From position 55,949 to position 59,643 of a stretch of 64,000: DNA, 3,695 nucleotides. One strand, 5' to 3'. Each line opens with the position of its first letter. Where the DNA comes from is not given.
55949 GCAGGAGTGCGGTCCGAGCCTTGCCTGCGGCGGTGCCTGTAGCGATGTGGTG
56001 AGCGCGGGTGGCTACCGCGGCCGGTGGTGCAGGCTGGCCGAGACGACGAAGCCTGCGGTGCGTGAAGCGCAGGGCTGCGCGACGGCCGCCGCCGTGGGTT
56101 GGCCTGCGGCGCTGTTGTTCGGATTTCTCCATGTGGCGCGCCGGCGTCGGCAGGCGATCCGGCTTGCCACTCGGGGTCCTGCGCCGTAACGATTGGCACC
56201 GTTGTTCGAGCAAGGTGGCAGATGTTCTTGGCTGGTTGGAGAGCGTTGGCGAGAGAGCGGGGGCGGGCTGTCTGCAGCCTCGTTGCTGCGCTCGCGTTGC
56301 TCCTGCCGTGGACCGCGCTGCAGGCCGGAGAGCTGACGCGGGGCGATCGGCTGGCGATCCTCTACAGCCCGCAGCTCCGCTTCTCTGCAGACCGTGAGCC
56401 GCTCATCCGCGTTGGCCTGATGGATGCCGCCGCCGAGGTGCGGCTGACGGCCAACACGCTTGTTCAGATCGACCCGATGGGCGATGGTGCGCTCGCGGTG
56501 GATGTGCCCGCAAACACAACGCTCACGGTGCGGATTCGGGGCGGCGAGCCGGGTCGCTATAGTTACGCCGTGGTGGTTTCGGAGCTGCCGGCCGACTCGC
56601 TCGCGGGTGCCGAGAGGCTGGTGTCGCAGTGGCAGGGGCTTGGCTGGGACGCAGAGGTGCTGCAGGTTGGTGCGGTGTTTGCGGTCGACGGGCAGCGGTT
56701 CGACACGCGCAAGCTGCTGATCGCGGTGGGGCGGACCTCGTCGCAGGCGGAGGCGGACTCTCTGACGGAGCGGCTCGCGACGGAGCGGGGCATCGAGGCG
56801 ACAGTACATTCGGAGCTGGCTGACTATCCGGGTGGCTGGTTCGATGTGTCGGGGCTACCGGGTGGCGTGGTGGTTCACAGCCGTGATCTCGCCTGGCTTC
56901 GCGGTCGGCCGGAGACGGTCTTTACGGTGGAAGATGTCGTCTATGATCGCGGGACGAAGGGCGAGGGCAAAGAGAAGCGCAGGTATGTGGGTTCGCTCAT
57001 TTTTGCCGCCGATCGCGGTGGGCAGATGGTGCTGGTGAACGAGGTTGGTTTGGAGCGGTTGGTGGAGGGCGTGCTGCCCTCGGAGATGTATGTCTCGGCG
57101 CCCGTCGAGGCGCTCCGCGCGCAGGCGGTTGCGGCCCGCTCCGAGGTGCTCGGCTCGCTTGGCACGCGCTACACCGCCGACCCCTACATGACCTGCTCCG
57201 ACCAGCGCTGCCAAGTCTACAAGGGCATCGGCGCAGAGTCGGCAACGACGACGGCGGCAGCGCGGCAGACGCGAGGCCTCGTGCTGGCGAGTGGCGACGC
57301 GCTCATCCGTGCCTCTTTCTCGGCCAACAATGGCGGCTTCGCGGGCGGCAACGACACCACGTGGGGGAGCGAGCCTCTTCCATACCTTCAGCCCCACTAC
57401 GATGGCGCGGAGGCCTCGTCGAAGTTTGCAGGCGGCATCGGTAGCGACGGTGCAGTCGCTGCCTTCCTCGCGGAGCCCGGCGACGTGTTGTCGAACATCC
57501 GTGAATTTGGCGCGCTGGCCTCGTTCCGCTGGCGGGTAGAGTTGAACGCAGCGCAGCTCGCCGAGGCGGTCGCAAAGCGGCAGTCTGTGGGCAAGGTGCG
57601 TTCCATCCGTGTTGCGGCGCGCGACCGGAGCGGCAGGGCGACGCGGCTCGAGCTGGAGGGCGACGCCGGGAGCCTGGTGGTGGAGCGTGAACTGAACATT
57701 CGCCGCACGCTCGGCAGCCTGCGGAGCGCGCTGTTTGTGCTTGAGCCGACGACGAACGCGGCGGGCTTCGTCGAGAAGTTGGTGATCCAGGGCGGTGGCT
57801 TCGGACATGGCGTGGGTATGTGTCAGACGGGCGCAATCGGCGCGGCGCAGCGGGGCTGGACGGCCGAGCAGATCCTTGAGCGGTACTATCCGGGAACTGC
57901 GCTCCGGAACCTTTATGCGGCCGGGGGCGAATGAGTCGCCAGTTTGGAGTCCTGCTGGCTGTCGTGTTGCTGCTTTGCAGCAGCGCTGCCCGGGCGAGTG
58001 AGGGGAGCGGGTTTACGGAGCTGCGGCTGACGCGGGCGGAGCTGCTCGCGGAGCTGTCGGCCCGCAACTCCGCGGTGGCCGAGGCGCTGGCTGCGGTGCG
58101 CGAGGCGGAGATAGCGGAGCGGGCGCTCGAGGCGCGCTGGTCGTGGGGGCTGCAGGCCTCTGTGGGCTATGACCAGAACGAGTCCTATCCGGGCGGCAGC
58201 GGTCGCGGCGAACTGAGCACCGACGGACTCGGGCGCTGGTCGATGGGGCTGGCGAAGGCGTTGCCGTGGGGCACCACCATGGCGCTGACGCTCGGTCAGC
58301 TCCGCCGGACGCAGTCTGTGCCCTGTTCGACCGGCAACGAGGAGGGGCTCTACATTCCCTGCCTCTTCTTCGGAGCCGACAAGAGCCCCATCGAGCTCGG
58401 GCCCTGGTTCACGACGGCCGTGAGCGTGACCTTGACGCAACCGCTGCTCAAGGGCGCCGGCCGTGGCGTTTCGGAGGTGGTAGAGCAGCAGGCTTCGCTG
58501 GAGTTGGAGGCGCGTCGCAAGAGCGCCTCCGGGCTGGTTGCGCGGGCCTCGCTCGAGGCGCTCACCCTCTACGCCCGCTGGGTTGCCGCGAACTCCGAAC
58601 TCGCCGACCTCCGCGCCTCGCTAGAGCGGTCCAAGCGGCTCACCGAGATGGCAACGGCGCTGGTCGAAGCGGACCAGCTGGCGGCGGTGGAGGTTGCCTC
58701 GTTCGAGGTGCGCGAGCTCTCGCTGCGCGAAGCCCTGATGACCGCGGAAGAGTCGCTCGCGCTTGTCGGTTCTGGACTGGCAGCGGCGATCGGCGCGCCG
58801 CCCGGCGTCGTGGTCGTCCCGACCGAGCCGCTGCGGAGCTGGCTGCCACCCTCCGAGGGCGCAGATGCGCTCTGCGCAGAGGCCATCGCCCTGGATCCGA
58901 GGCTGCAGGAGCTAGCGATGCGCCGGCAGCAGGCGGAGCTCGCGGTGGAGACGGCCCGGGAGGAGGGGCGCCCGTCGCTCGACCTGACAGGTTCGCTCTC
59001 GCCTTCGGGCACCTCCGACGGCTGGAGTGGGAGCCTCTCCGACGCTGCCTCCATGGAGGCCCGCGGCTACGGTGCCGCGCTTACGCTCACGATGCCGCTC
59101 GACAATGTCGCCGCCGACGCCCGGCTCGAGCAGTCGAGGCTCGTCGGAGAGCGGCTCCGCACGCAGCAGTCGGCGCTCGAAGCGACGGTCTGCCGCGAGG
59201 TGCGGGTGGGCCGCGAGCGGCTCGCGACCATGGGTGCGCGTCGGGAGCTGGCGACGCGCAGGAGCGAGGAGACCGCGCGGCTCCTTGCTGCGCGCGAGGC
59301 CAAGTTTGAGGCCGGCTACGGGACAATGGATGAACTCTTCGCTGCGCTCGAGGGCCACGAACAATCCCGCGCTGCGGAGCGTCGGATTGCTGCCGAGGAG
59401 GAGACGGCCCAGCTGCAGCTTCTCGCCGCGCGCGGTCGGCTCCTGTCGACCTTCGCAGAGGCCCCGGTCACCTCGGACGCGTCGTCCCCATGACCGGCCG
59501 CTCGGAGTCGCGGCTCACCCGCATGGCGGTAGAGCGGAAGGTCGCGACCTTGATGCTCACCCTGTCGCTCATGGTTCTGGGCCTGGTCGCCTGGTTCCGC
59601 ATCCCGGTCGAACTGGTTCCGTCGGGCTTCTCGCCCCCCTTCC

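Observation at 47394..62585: Minor-pilin/PilY1 operon fused to a protease, SpoIID and an efflux pump in one coupled cluster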

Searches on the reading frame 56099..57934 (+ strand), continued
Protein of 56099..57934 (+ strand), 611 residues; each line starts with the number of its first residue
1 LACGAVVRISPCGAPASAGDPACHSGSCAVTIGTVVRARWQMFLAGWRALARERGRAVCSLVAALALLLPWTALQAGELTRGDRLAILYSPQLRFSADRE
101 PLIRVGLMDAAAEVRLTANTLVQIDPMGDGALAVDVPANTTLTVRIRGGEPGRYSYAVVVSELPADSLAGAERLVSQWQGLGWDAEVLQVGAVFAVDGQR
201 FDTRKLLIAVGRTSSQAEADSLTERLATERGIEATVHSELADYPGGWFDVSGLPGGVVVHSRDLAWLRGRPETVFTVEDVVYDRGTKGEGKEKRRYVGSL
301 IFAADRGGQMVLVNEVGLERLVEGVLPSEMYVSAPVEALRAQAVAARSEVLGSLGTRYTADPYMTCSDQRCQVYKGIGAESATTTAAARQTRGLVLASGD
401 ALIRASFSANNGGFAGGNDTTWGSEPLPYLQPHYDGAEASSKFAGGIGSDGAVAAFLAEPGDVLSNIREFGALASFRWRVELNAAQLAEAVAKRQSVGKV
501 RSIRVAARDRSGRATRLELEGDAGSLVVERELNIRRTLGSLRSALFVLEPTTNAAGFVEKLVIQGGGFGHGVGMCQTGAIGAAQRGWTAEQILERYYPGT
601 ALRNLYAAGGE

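Call 29: find_encoding_contigs(protein=P0046, flank=10000, max_places=1)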
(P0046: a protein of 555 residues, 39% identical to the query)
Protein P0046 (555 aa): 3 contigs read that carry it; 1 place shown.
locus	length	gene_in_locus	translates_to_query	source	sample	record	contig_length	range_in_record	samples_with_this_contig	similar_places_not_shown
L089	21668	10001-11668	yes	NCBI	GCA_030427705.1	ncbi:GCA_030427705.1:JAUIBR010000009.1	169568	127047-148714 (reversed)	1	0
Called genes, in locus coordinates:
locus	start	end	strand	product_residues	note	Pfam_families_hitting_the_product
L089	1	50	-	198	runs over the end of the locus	PF00025:Arf (faint)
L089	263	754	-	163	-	PF03259:Robl_LC7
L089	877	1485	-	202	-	PF21176:RecR_HhH, PF01751:Toprim, PF13662:Toprim_4, PF21175:RecR_C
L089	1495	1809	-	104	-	PF02575:YbaB_DNA_bd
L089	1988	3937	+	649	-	PF12450:vWF_A, PF13768:VWA_3, PF00092:VWA, PF13519:VWA_2, PF12034:YfbK_C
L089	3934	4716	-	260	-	PF00925:GTP_cyclohydro2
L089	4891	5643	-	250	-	PF02661:Fic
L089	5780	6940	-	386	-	PF02374:ArsA_ATPase, PF10609:ParA (faint), PF13614:AAA_31, PF01656:CbiA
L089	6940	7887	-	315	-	PF02374:ArsA_ATPase, PF06745:ATPase (weak), PF10609:ParA (weak), PF13614:AAA_31 (faint), PF01656:CbiA (weak), PF02374:ArsA_ATPase (weak)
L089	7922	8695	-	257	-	PF00481:PP2C (weak), PF13672:PP2C_2, PF07228:SpoIIE (faint)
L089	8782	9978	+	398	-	PF08308:PEGA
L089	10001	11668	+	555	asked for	PF08486:SpoIID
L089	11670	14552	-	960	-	-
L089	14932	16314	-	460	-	PF00067:p450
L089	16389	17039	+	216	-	PF00440:TetR_N, PF17918:TetR_C_15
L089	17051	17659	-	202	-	-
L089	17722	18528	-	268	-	PF04199:Cyclase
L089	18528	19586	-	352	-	PF04909:Amidohydro_2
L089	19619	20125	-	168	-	PF06052:3-HAO, PF07883:Cupin_2 (weak)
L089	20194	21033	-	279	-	-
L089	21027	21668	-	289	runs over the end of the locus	-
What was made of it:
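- PEGA-SpoIID only: L089 (call 29).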

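Call 32: search_solved_structures(query=window:56222-57934:+, max_evalue=0.01)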
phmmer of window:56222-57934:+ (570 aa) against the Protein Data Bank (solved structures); distinct sequences matched with E-value up to 0.01: 3.
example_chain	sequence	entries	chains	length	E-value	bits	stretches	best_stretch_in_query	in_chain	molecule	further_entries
4rwr_A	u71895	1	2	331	7e-13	51.3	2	272-402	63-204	Stage II sporulation protein D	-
5i1t_A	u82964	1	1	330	1.4e-10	43.6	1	495-565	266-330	Stage II sporulation protein D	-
5txu_A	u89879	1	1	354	1.9e-10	43.3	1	496-565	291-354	Stage II sporulation protein D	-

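Call 50: search_protein_families(library=ncbifam, proteins=[L085:8490-10004:+, L082:8490-9965:+], max_evalue=5)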
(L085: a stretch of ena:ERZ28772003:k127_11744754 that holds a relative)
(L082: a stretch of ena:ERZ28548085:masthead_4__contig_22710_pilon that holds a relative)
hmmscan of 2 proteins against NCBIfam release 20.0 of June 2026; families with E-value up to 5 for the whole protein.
L085:8490-10004:+ (504 aa): 3 families
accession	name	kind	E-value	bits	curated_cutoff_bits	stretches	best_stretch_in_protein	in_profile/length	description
NF041905.1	MXAN_2677_2678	equivalog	2.4e-11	43.2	250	1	228-338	143-263/283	myxosortase-dependent metalloprotease, MXAN_2677/MXAN_2678 family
NF038122.1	metallo_LGF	subfamily_domain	0.00074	19.6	80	1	248-274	133-159/274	NF038122 family metalloprotease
NF033823.0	archmetzin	subfamily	0.065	13.2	145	1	260-287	124-151/170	archaemetzincin family Zn-dependent metalloprotease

L082:8490-9965:+ (491 aa): 3 families
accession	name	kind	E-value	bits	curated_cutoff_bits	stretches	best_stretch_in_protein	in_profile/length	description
NF041905.1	MXAN_2677_2678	equivalog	2.7e-09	36.5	250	1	218-317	143-254/283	myxosortase-dependent metalloprotease, MXAN_2677/MXAN_2678 family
NF038122.1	metallo_LGF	subfamily_domain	2.4e-06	27.8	80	1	226-274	118-169/274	NF038122 family metalloprotease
NF033823.0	archmetzin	subfamily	0.031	14.2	145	1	251-279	125-153/170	archaemetzincin family Zn-dependent metalloprotease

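Call 69: predict_structure(alignment_id=A1)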
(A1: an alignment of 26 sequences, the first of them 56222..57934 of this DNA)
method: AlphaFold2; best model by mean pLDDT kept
length: 570 residues; sequences in the alignment: 26
mean_pLDDT: 87.2   pTM: 0.85
mean pLDDT of the five models: 87.2, 85.2, 85.2, 85.2, 84.9
residues with pLDDT >= 90: 309; 70-90: 213; 50-70: 41; < 50: 7
segments of 3 or more residues with pLDDT < 50: 568-570
pLDDT, mean of each block of 10 residues (from residue 1): 63 78 78 65 81 86 90 97 80 94 96 93 90 95 93 85 92 95 84 87 95 94 92 94 78 94 93 93 89 95 92 65 60 80 95 93 75 83 83 85 91 90 83 88 94 89 95 95 91 88 94 97 85 86 96 93 68
secondary structure, 60 per line:
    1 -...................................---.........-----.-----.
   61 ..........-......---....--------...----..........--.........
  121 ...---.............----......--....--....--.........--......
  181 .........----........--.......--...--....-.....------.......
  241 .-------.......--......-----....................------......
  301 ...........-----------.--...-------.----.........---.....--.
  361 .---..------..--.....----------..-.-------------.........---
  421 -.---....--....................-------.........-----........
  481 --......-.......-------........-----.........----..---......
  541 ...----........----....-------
elements in order: H2-36 H40-48 E60-70 E72-77 E81-84 E93-95 E100-109 E112-123 H127-139 E144-149 E152-155 E158-161 E164-172 H175-189 E194-201 E204-210 E218-221 E223-227 E234-241 E249-255 E258-263 E269-276 H277-288 H295-311 H341-349 E353-357 H377-381 H409-417 H426-429 H432-435 E436-442 H443-451 E459-467 E473-480 E483-488 H490-496 E504-511 E517-525 H535-543 H548-555 E560-563
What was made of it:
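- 56222..57934 (+): SpoIID/LytB-type peptidoglycan glycan-strand hydrolase, 570 aa, with a roughly 230-aa N-terminal beta-rich extension that includes a ferredoxin-like (SPOR-like) unit. AF2 pLDDT 87, pTM 0.85 (call 69).
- The extension has no alpha-hairpin or lipoyl-like MFP features in the model (call 69).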

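Call 73: fold_search(model_id=the predicted structure, library=pdb)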
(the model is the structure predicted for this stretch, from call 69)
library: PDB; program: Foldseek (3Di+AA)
matches with E <= 10: 1019; with E <= 0.001: 4
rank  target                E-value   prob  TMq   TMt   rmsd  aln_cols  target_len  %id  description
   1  5i1t_A                1.6e-12  1.00  0.40  0.76   3.4       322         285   20  2.6 Angstrom Resolution Crystal Structure of Stage II Sporulation Protein D (SpoIID) from Clostridium difficile in Com (released 2016-05-25)
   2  4rwr_A                1.5e-11  1.00  0.35  0.69   5.1       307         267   23  2.1 Angstrom Crystal Structure of Stage II Sporulation Protein D from Bacillus anthracis (released 2014-12-17)
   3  4rwr_B                2.8e-11  1.00  0.36  0.72   4.3       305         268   22  2.1 Angstrom Crystal Structure of Stage II Sporulation Protein D from Bacillus anthracis (released 2014-12-17)
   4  6ozd_A                7.5e-05  0.80  0.18  0.20  25.3       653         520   10  Crystal structure of Putative exported protein (BPSS2145) from Burkholderia pseudomallei K96243 (released 2019-06-12)
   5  2zfh_C                8.0e-03  0.92  0.10  0.32   8.2        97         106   18  Crystal structure of putative CutA1 from Homo sapiens at 2.05A resolution (released 2008-01-22)
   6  2zfh_B                1.2e-02  0.91  0.10  0.33   8.2        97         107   18  Crystal structure of putative CutA1 from Homo sapiens at 2.05A resolution (released 2008-01-22)
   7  4e98_A                1.2e-02  0.89  0.10  0.32   8.2        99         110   13  Crystal structure of possible CutA1 divalent ion tolerance protein from Cryptosporidium parvum Iowa II (released 2012-04-11)
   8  1ysj_A                1.3e-02  0.41  0.09  0.12  11.5       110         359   14  Crystal Structure of Bacillus Subtilis YXEP Protein (APC1829), a Dinuclear Metal Binding Peptidase from M20 Family (released 2005-03-22)
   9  2zfh_A                1.4e-02  0.87  0.10  0.33   8.0        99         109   18  Crystal structure of putative CutA1 from Homo sapiens at 2.05A resolution (released 2008-01-22)
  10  1osc_D                1.5e-02  0.85  0.10  0.31   7.2        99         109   20  Crystal structure of rat CUTA1 at 2.15 A resolution (released 2003-11-25)
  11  1qjh                  1.7e-02  0.51  0.08  0.26   9.6        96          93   12  Protein Aggregation and Alzheimer's Disease: Crystallographic Analysis of the Phenomenon. Engineered version of the ribo (released 2000-06-29)
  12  4e98_B                2.0e-02  0.80  0.10  0.31   8.0        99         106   14  Crystal structure of possible CutA1 divalent ion tolerance protein from Cryptosporidium parvum Iowa II (released 2012-04-11)
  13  1osc_B                2.1e-02  0.87  0.10  0.33   8.0        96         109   20  Crystal structure of rat CUTA1 at 2.15 A resolution (released 2003-11-25)
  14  2vl1_A                2.1e-02  0.21  0.08  0.09  15.3       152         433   10  Crystal structure of beta-alanine synthase from Saccharomyces kluyveri in complex with a gly-gly peptide (released 2008-05-13)
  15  6ztg_MODEL_1_A        2.2e-02  0.99  0.10  0.26   6.7        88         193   20  Spor protein DedD (released 2020-11-11)
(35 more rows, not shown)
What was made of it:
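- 56222..57934 (+): Foldseek match to SpoIID 5i1t, E 1.6e-12, TM 0.76; weak match to the SPOR protein DedD (call 73).
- On SpoIID/LytB lytic transglycosylase family: Foldseek 5i1t E 1.6e-12, TM 0.76 (call 73).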

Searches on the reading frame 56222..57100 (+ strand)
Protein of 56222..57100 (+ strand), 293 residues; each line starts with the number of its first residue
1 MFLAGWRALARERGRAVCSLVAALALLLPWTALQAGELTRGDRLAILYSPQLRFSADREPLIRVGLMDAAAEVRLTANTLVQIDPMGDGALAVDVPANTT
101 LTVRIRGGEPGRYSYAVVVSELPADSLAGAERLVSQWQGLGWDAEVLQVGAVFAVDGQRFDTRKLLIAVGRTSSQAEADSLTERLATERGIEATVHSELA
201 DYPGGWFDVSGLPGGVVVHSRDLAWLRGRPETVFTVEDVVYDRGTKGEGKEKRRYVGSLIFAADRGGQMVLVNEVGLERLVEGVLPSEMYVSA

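Call 49: search_protein_families(library=pfam, proteins=[window:56222-57100:+], max_evalue=5)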
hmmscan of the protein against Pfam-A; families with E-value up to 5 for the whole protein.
window:56222-57100:+ (293 aa): 2 families
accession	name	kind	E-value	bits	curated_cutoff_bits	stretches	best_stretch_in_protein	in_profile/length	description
PF23148.1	Gp77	-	0.033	15.1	27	1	80-117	27-67/84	Podophage GP4 fiber-tail adaptor protein gp77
PF08486.15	SpoIID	-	0.074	14.1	23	1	267-292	3-28/97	Stage II sporulation protein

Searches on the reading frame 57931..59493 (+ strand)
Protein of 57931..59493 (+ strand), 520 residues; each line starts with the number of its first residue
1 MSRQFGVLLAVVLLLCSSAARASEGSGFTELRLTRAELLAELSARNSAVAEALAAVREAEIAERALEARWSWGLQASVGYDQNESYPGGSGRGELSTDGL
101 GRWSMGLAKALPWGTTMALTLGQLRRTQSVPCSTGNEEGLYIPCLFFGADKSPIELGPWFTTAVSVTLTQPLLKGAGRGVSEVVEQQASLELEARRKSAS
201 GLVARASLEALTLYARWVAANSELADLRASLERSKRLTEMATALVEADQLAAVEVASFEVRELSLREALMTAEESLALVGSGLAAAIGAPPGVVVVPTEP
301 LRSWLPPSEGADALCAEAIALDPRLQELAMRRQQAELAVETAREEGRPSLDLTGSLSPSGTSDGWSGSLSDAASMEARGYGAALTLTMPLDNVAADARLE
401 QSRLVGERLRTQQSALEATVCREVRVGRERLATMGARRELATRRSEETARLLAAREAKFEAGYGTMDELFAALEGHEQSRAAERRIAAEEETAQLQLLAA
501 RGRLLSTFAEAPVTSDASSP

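Call 4: search_protein_families(library=pfam, proteins=[window:57931-59493:+], max_evalue=0.01)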
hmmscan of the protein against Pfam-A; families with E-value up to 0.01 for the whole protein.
window:57931-59493:+ (520 aa): 1 family
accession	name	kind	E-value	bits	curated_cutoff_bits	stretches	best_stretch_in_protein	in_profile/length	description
PF02321.23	OEP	-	9.8e-15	55.3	22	2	37-277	3-176/187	Outer membrane efflux protein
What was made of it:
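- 57931..59493 (+): TolC-family outer-membrane factor, 520 aa. It overlaps the SpoIID stop by 4 nt. PF02321 OEP E 1e-14, two stretches (call 4).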

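Call 5: search_protein_families(library=ncbifam, proteins=[window:57931-59493:+], max_evalue=0.01)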
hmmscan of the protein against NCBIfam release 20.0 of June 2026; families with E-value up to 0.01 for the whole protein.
window:57931-59493:+ (520 aa): 1 family
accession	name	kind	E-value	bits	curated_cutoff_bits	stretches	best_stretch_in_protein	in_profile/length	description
TIGR01844.1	type_I_sec_TolC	subfamily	2.3e-09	36.8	225.15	1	162-508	71-404/414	TolC family outer membrane protein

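Call 31: search_solved_structures(query=window:57931-59493:+, max_evalue=0.01)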
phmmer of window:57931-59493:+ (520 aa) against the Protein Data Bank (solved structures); distinct sequences matched with E-value up to 0.01: 0.
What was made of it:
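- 57931..59493 (+): No PDB sequence hit (call 31).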
